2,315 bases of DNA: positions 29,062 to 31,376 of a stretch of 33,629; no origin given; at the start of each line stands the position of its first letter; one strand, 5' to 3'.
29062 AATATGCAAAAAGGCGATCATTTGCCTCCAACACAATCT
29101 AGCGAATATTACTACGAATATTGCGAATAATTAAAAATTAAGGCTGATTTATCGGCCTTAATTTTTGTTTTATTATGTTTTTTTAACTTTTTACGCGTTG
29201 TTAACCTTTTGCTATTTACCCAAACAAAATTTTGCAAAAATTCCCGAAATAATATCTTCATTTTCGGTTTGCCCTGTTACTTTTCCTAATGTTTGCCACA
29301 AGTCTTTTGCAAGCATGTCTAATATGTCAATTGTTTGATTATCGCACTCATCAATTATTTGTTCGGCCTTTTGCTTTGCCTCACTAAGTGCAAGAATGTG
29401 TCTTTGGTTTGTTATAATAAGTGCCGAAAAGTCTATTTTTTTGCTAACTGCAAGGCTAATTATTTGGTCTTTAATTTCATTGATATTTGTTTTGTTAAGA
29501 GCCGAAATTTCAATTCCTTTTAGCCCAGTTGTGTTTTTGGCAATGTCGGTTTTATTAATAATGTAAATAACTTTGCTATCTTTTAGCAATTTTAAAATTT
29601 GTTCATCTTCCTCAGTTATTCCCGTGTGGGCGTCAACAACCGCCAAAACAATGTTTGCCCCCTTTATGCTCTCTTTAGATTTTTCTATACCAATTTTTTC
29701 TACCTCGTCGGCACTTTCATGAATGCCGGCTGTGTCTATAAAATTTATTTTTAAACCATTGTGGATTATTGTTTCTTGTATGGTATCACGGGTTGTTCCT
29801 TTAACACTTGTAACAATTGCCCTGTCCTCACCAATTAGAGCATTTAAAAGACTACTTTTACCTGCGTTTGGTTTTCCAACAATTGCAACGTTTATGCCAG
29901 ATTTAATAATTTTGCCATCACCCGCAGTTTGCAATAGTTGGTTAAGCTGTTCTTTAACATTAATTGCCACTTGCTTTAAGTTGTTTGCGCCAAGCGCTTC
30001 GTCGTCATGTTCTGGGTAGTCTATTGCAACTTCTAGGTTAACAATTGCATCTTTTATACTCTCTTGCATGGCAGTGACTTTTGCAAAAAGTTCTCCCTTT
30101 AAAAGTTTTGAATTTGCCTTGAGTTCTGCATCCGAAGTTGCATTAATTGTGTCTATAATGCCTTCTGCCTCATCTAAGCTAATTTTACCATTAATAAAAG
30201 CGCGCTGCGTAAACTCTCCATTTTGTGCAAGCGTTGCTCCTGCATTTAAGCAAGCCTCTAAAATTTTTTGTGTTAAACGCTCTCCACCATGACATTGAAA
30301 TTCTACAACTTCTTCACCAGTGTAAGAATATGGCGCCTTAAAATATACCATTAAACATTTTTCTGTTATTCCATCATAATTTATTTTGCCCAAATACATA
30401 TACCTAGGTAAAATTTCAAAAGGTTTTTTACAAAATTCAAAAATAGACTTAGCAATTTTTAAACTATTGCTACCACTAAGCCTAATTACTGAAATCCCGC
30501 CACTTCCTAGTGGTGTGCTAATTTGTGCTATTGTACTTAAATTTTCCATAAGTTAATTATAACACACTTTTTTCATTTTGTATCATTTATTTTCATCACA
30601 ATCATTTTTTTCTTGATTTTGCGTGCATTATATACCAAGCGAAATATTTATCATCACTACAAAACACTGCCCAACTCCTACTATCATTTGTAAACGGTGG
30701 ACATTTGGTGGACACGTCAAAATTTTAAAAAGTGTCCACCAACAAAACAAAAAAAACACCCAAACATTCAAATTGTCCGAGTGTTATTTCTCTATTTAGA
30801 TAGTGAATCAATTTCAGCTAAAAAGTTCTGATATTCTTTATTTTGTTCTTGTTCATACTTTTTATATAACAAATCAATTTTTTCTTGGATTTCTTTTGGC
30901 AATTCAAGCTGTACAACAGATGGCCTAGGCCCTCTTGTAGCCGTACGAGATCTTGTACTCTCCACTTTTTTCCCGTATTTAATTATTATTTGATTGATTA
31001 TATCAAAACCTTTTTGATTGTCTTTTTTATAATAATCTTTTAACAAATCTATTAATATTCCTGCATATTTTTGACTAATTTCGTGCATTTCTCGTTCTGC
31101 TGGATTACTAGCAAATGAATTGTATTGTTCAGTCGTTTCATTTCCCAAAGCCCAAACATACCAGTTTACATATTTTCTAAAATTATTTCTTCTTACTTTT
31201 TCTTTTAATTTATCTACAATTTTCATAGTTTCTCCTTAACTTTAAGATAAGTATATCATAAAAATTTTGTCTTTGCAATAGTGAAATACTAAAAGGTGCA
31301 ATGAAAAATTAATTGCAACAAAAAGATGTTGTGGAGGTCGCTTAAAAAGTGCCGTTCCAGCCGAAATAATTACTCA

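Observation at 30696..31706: Twelve copies of the 8-mer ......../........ packed into non-coding DNA next to mnmE: DnaA-box cluster, origin-like region, or an unknown iteron system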

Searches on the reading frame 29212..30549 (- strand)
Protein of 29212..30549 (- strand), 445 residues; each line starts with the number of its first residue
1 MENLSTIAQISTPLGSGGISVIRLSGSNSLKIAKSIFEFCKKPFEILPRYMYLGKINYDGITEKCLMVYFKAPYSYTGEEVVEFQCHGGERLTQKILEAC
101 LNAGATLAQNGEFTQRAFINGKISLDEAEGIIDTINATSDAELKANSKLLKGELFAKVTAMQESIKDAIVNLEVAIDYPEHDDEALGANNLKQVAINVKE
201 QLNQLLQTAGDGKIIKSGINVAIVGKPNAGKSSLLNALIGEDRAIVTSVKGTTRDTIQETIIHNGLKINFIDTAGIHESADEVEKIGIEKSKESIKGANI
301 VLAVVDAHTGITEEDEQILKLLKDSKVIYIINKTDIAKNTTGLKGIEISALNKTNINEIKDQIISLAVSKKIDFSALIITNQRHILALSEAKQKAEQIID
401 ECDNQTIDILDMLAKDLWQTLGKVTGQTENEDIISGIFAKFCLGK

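Call 7: search_protein_families(library=pfam, proteins=[window:29212-30549:-])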
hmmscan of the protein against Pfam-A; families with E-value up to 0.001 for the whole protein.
window:29212-30549:- (445 aa): 7 families
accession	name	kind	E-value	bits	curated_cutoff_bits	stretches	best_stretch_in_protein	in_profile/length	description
PF12631.12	MnmE_helical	-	1.3e-40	140.3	40.1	1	125-442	1-211/211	MnmE helical domain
PF10396.14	TrmE_N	-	1.7e-36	125.4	29.8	1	6-122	1-117/117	GTP-binding protein TrmE N-terminus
PF01926.29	MMR_HSR1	-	3e-28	98.6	21.9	1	220-333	1-113/113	50S ribosome-binding GTPase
PF00350.29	Dynamin_N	-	3.2e-10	40.7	27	1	221-257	1-36/168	Dynamin family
PF04548.22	AIG1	-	4.9e-10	39.5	27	1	220-324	2-109/212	AIG1 family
PF02421.24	FeoB_N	-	2.2e-09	37.5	27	1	220-352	2-131/156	Ferrous iron transport protein B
PF00009.33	GTP_EFTU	-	3.7e-08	33.6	26.5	1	219-367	4-150/188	Elongation factor Tu GTP binding domain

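Call 11: find_encoding_contigs(protein=window:29212-30549:-, flank=10000, max_places=6)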
Protein window:29212-30549:- (445 aa): no gene with exactly this product is on record in the collection.

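Call 13: find_related_loci(query=window:29212-30549:-, collection=genome_contigs, flank=10000)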
Query window:29212-30549:- (445 aa) in genome_contigs; peptide patterns used: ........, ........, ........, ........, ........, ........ (x = any residue, [..] = any of these).
226 stretches matched a pattern; 135 encode a relative of the query (tblastn E <= 1e-3); the best 80 are kept; 80 distinct loci.
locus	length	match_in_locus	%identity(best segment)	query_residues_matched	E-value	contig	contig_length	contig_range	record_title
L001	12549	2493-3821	70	3-445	0e+0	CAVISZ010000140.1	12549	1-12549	uncultured Eubacteriales bacterium isolate H07681-L1_cleanbin_000057 genome assembly, contig: Spades_H07681-L1_contig_33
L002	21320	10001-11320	70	6-445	0e+0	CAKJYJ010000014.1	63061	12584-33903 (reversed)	Clostridiales bacterium isolate MAG-R039 genome assembly, contig: k141_11246, whole genome shotgun sequence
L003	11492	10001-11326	69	4-445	0e+0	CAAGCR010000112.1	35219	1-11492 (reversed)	MAG TPA_asm: Clostridia bacterium, isolate HGM11367, WGS project CAAGCR010000000 data, contig: SRS476120_20_k119_336542,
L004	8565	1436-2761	70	3-445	0e+0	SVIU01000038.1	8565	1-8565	MAG: Clostridiales bacterium isolate SIG417 NODE_127805_length_8565_cov_1.841669, whole genome shotgun sequence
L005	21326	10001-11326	69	4-445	0e+0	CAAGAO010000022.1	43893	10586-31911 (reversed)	MAG TPA_asm: Clostridia bacterium, isolate HGM11346, WGS project CAAGAO010000000 data, contig: SRS476020_85_k119_104329,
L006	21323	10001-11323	70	4-445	0e+0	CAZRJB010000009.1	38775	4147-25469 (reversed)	MAG TPA_asm: uncultured Lachnospiraceae bacterium isolate SRP313737_co1_95 genome assembly, contig: NODE_1671_length_387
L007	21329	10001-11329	69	2-444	0e+0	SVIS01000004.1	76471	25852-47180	MAG: Clostridiales bacterium isolate SIG415 NODE_8156_length_76471_cov_3.534960, whole genome shotgun sequence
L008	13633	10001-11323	67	4-444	0e+0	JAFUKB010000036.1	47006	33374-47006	MAG: Clostridia bacterium isolate RGIG4566 Roe_deer_Rectum-2__c497514, whole genome shotgun sequence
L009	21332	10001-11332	68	2-445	0e+0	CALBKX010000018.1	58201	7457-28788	MAG TPA_asm: uncultured Clostridia bacterium isolate SRR1747034_bin.76_CONCOCT_v1.1_MAG genome assembly, contig: ERZ8082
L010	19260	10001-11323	68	5-445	0e+0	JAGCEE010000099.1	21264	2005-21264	MAG: Clostridia bacterium isolate RGIG9710 Yak_Omasum-3__c503383, whole genome shotgun sequence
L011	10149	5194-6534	57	6-445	1e-162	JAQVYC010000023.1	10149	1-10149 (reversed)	MAG: Clostridia bacterium isolate STF2_140 NODE_20159_length_10149_cov_13.742866_Sandtown_F2, whole genome shotgun seque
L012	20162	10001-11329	56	4-445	2e-159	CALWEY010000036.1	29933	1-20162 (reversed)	MAG: uncultured Clostridia bacterium isolate E02__bin162 genome assembly, contig: E02__k127_2144701, whole genome shotgu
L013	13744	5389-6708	57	6-445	7e-158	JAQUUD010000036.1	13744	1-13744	MAG: Clostridia bacterium isolate STD2_135 NODE_16978_length_13744_cov_5.938606_Sandtown_D2, whole genome shotgun sequen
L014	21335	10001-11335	56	2-445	1e-155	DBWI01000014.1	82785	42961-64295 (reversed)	MAG TPA_asm: Christensenella sp. UBA1242 UBA1242_contig_6687, whole genome shotgun sequence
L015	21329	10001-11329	56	3-445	1e-155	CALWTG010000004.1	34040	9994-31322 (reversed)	MAG: uncultured Clostridia bacterium isolate BRZ_AD__bin10 genome assembly, contig: BRZ_AD__NODE_1686_length_34040_cov_4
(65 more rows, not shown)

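Call 19: search_protein_families(library=pfam, proteins=[L002:8678-10177:-, L002:6979-8502:+, L002:3488-4990:+, L007:8920-9999:+, L007:8276-8926:+, L007:7670-8257:+, L007:6079-7527:+, L007:3229-5427:+])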
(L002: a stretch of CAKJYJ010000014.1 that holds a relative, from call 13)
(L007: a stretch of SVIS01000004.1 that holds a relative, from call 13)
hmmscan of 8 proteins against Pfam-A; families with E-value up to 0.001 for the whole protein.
L002:8678-10177:- (499 aa): 1 family
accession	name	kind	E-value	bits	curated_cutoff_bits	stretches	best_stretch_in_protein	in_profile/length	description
PF01757.29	Acyl_transf_3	-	2.6e-16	60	31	1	151-459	2-324/326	Acyltransferase domain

L002:6979-8502:+ (507 aa): 1 family
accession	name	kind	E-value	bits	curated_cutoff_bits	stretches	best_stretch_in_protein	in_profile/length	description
PF04294.18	VanW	-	4.3e-46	156.1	27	1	243-370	2-129/130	VanW like protein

L002:3488-4990:+ (500 aa): 1 family
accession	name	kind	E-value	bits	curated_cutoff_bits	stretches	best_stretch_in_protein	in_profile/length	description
PF07556.16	DUF1538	-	4.2e-125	415.5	22.6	2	19-224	1-211/211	Protein of unknown function (DUF1538)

L007:8920-9999:+ (359 aa): 3 families
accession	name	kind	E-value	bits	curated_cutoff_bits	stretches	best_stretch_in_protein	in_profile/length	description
PF02463.25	SMC_N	-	2.2e-19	70.2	40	1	6-332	2-186/220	RecF/RecN/SMC N terminal domain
PF13476.12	AAA_23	-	1.3e-13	52.4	27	1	9-247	2-193/201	AAA domain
PF13175.12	AAA_15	-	5.5e-11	43.1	32.1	1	4-263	1-192/374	AAA ATPase domain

L007:8276-8926:+ (216 aa): 1 family
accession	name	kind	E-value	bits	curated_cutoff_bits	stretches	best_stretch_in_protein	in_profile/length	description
PF10502.14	Peptidase_S26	-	1.8e-23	83.7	22.9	1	17-198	4-166/168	Signal peptidase, peptidase S26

L007:7670-8257:+ (195 aa): 1 family
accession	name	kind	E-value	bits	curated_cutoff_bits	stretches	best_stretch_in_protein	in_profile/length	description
PF02677.20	QueH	-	3.1e-67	226.5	23.5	1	23-194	1-173/175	Epoxyqueuosine reductase QueH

L007:6079-7527:+ (482 aa): 1 family
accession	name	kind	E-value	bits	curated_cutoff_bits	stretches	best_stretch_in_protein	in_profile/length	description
PF19789.6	DUF6273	-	3e-09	37.4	23.5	1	298-479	27-171/172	Domain of unknown function (DUF6273)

L007:3229-5427:+ (732 aa): 7 families
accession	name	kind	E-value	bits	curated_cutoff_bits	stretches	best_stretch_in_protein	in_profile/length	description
PF01434.24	Peptidase_M41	-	5.9e-67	225.7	29.9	1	422-607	2-189/191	Peptidase family M41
PF00004.35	AAA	-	1e-46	159.1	21.2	1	208-340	1-130/131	ATPase family associated with various cellular activities (AAA)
PF17862.7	AAA_lid_3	-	3.9e-13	49.1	27.2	1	364-406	2-44/45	AAA+ lid domain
PF07728.20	AAA_5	-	1.1e-05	26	22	1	207-327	1-135/139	AAA domain (dynein-related subfamily)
PF06480.20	FtsH_ext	-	0.00015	22.4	25.5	0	13-90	4-76/103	FtsH Extracellular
PF13191.12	AAA_16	-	0.00021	22.2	32.6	0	205-227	24-46/167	AAA ATPase domain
PF05957.18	DUF883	-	0.00051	20.3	25.4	1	693-722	2-31/53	DUF883 N-terminal domain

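Call 50: find_homologous_proteins(query=window:29212-30549:-, max_evalue=1e-100)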
Query window:29212-30549:- (445 aa): 981 proteins with E <= 1e-100 among 8000 candidates; the best 120 are listed.
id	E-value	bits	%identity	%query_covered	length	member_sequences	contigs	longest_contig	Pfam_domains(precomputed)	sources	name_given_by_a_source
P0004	2.6e-280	947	100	100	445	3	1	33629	PF10396.15,PF01926.30,PF00350.30,PF02421.25,PF00009.34,PF12631.13,PF04548.23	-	-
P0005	1.7e-211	720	75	99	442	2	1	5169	PF10396.15,PF01926.30,PF00350.30,PF02421.25,PF00009.34,PF00493.30,PF12631.13,PF04548.23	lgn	-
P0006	4.0e-204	696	72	99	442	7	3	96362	PF10396.15,PF01926.30,PF00350.30,PF02421.25,PF00009.34,PF12631.13,PF04548.23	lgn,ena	-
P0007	9.0e-204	695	73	99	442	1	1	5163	PF10396.15,PF01926.30,PF00350.30,PF02421.25,PF00009.34,PF12631.13,PF04548.23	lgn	-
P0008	7.5e-202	689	73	100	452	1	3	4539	PF10396.15,PF01926.30,PF00350.30,PF02421.25,PF00009.34,PF12631.13,PF04548.23,PF00071.29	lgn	-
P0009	2.3e-201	687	72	99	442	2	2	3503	PF10396.15,PF01926.30,PF00350.30,PF02421.25,PF00009.34,PF12631.13,PF04548.23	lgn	-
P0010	3.6e-201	686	73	99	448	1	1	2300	PF10396.15,PF01926.30,PF00350.30,PF02421.25,PF00009.34,PF03193.23,PF12631.13,PF04548.23,PF00071.29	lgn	-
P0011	4.4e-201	686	73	99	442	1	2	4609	PF10396.15,PF01926.30,PF00350.30,PF02421.25,PF00009.34,PF12631.13,PF04548.23,PF00071.29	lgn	-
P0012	5.2e-201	686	73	99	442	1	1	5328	PF10396.15,PF01926.30,PF00350.30,PF02421.25,PF00009.34,PF03193.23,PF12631.13,PF04548.23,PF00071.29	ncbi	-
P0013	2.4e-199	681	71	99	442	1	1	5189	PF10396.15,PF01926.30,PF00350.30,PF02421.25,PF00009.34,PF03193.23,PF12631.13,PF04548.23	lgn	-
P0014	5.0e-199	679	72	99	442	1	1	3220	PF10396.15,PF01926.30,PF00350.30,PF02421.25,PF00009.34,PF12631.13,PF04548.23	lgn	-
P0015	1.4e-198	678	71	99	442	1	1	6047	PF10396.15,PF01926.30,PF00350.30,PF02421.25,PF00009.34,PF12631.13,PF04548.23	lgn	-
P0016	2.7e-198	677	70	99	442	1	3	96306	PF10396.15,PF01926.30,PF08477.20,PF00350.30,PF02421.25,PF00009.34,PF12631.13,PF04548.23,PF00071.29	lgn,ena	-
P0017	5.8e-198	676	71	99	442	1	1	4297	PF10396.15,PF01926.30,PF00350.30,PF02421.25,PF00009.34,PF12631.13,PF04548.23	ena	-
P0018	2.8e-197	674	71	99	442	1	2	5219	PF10396.15,PF01926.30,PF00350.30,PF02421.25,PF00009.34,PF12631.13,PF04548.23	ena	-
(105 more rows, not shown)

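Call 69: find_encoding_contigs(protein=P0005, flank=10000, max_places=4)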
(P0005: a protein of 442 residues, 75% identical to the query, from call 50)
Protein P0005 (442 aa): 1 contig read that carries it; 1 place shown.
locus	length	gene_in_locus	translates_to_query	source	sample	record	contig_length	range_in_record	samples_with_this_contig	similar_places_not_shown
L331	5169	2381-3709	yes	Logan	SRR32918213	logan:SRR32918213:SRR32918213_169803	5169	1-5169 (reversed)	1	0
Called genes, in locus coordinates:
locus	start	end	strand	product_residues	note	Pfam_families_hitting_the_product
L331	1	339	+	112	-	?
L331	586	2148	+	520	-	PF04294:VanW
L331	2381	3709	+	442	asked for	PF10396:TrmE_N, PF00350:Dynamin_N (faint), PF12631:MnmE_helical, PF00493:MCM (faint), PF00009:GTP_EFTU, PF01926:MMR_HSR1, PF02421:FeoB_N, PF04548:AIG1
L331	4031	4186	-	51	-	-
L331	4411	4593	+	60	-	-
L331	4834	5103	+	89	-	-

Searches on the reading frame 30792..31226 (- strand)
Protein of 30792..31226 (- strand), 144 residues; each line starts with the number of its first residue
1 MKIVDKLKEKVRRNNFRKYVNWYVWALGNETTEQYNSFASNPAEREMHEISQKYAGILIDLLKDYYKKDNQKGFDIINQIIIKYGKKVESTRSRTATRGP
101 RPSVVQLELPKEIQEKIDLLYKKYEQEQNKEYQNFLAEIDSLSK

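Call 7: search_protein_families(library=pfam, proteins=[window:30792-31226:-])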
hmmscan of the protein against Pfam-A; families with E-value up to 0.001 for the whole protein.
window:30792-31226:- (144 aa): 0 families

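Call 12: find_encoding_contigs(protein=window:30792-31226:-, flank=10000, max_places=6)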
Protein window:30792-31226:- (144 aa): no gene with exactly this product is on record in the collection.

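Call 29: find_homologous_proteins(query=window:30792-31226:-, max_evalue=0.001)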
Query window:30792-31226:- (144 aa): 3 proteins with E <= 0.001 among 30 candidates.
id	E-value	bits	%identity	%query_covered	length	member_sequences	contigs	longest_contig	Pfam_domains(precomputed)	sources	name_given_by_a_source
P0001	1.2e-84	299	97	100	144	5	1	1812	-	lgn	-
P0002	1.5e-75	270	85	100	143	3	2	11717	-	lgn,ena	-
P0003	6.4e-62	225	71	100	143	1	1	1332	-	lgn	-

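Call 30: find_encoding_contigs(protein=P0002, flank=10000, max_places=6)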
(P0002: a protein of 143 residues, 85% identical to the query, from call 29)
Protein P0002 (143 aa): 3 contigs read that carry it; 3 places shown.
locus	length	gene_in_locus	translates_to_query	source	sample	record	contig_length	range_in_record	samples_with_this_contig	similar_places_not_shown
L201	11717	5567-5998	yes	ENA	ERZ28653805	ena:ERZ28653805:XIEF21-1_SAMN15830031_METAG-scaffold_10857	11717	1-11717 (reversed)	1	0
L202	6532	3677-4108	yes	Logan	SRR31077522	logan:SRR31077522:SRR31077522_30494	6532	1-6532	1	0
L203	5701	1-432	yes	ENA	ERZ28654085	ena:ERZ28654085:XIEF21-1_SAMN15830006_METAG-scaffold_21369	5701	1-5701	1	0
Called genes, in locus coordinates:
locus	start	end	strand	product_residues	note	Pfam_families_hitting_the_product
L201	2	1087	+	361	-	?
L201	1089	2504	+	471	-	PF02934:GatB_N, PF02637:GatB_Yqey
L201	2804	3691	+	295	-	PF02645:DegV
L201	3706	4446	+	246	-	PF03485:Arg_tRNA_synt_N, PF00750:tRNA-synt_1d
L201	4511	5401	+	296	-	PF00750:tRNA-synt_1d, PF05746:DALR_1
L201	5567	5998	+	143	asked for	-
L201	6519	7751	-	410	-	PF00682:HMGL-like, PF22617:HCS_D2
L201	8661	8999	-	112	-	-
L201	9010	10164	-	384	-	PF12679:ABC2_membrane_2, PF12698:ABC2_membrane_3, PF01061:ABC2_membrane, PF03379:CcmB (weak)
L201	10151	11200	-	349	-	PF13175:AAA_15 (faint), PF00005:ABC_tran, PF13304:AAA_21, PF13732:DrrA1-3_C (weak)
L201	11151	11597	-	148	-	PF03551:PadR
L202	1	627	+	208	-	?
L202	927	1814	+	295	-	PF02645:DegV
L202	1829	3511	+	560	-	PF03485:Arg_tRNA_synt_N, PF00750:tRNA-synt_1d, PF05746:DALR_1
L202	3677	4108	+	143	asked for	-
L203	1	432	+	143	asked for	?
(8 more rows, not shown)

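Call 31: find_encoding_contigs(protein=P0001, flank=10000, max_places=6)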
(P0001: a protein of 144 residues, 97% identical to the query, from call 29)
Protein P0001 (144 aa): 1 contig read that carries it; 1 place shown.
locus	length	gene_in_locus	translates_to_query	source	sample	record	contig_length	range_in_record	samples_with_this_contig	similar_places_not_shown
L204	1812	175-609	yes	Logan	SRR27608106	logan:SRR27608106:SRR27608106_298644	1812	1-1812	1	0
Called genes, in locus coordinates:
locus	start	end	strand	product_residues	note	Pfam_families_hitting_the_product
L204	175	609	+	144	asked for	-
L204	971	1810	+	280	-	?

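Call 32: find_encoding_contigs(protein=P0003, flank=10000, max_places=6)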
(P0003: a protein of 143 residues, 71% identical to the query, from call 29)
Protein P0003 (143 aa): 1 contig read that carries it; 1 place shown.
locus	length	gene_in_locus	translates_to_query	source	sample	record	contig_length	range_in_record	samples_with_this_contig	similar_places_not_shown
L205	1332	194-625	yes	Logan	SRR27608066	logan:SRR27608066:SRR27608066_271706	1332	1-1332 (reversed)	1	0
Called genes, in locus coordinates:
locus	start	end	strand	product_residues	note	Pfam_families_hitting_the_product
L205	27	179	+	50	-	-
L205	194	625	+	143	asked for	-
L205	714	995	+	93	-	-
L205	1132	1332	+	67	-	?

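Call 78: search_protein_families(library=phrogs, proteins=[window:30792-31226:-], max_evalue=0.01)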
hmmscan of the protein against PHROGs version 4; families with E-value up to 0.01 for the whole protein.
window:30792-31226:- (144 aa): 0 families
